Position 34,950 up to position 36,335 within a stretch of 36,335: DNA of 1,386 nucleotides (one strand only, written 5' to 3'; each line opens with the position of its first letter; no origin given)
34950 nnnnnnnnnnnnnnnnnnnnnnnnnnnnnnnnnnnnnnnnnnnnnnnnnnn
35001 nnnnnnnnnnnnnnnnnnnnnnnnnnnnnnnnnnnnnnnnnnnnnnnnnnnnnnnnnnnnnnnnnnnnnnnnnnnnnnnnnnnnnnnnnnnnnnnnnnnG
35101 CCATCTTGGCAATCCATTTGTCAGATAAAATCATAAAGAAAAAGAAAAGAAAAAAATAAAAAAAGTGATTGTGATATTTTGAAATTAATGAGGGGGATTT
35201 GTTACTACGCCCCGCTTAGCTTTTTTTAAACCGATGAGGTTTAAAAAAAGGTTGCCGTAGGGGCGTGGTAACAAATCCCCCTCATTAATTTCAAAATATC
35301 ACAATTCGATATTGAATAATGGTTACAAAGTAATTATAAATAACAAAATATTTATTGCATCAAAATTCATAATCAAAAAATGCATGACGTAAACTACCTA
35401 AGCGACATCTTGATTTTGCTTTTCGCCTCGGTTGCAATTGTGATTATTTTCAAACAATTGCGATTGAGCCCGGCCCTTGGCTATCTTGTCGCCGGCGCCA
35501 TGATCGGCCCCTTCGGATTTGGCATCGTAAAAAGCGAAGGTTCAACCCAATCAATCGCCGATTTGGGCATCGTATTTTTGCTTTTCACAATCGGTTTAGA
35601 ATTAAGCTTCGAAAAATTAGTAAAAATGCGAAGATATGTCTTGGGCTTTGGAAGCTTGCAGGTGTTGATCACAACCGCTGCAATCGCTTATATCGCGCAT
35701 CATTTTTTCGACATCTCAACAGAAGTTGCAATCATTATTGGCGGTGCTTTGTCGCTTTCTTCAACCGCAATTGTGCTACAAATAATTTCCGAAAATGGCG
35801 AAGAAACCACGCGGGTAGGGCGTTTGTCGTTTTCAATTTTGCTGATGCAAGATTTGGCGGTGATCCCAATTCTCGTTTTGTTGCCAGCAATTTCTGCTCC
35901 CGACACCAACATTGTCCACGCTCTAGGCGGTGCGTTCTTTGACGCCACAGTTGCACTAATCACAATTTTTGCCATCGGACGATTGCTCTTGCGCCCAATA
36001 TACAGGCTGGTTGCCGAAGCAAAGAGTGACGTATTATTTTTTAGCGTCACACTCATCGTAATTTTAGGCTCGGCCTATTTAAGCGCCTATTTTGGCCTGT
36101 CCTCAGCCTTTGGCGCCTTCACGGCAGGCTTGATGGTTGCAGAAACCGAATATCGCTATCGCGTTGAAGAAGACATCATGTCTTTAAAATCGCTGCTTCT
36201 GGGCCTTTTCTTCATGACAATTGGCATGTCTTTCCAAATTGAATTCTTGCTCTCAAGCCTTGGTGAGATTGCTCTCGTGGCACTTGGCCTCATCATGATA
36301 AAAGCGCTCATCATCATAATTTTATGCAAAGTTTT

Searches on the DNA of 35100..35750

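Call 79: search_rna_families(source=window, start=35100, end=35750, threshold=evalue, max_evalue=1)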
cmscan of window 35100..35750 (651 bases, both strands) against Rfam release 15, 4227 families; matches with E-value up to 1: 7.
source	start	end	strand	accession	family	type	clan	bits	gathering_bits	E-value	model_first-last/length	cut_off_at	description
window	35175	35335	+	RF02417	VR-RNA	Gene; sRNA;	-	30.6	100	0.0001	2-397/397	no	VR-RNA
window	35200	35273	+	RF03734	mir-4773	Gene; miRNA;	-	23.9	100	0.082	1-78/78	no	mir-4773 microRNA precursor family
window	35163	35266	+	RF00041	Entero_OriR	Cis-reg;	-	21.1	80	0.078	1-121/121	no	Enteroviral 3' UTR element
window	35169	35305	+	RF04150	MIR2655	Gene; miRNA;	-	20.7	122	0.78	1-267/267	no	MIR2655 microRNA precursor family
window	35118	35289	+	RF01227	snoR83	Gene; snRNA; snoRNA; HACA-box;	-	18.6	40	0.87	1-129/129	no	Small nucleolar RNA snoR83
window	35167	35307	+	RF00551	bicoid_3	Cis-reg;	-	14.9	91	0.39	1-552/552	no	Bicoid 3'-UTR regulatory element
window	35168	35302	-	RF01261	snR82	Gene; snRNA; snoRNA; HACA-box;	CL00040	14.8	60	0.74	32-147/270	no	Small nucleolar RNA snR82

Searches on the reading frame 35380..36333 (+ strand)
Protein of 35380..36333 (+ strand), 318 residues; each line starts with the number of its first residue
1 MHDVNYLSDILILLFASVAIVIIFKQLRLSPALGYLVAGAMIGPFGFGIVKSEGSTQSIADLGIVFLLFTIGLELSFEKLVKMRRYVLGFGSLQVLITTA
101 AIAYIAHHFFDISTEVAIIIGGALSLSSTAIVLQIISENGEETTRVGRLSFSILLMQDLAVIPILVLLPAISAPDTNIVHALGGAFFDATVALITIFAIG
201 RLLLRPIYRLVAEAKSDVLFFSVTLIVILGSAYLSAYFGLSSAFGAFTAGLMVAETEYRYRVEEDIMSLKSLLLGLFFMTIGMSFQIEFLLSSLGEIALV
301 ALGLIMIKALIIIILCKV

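Call 95: search_protein_families(library=pfam, max_evalue=0.001, proteins=[window:35380-36333:+])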
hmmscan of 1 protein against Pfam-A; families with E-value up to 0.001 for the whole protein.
window:35380-36333:+ (318 aa): 1 family
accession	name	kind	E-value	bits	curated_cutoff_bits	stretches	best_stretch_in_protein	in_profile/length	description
PF00999.27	Na_H_Exchanger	-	2.5e-50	171.8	26.2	1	14-317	2-310/375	Sodium/hydrogen exchanger, transmembrane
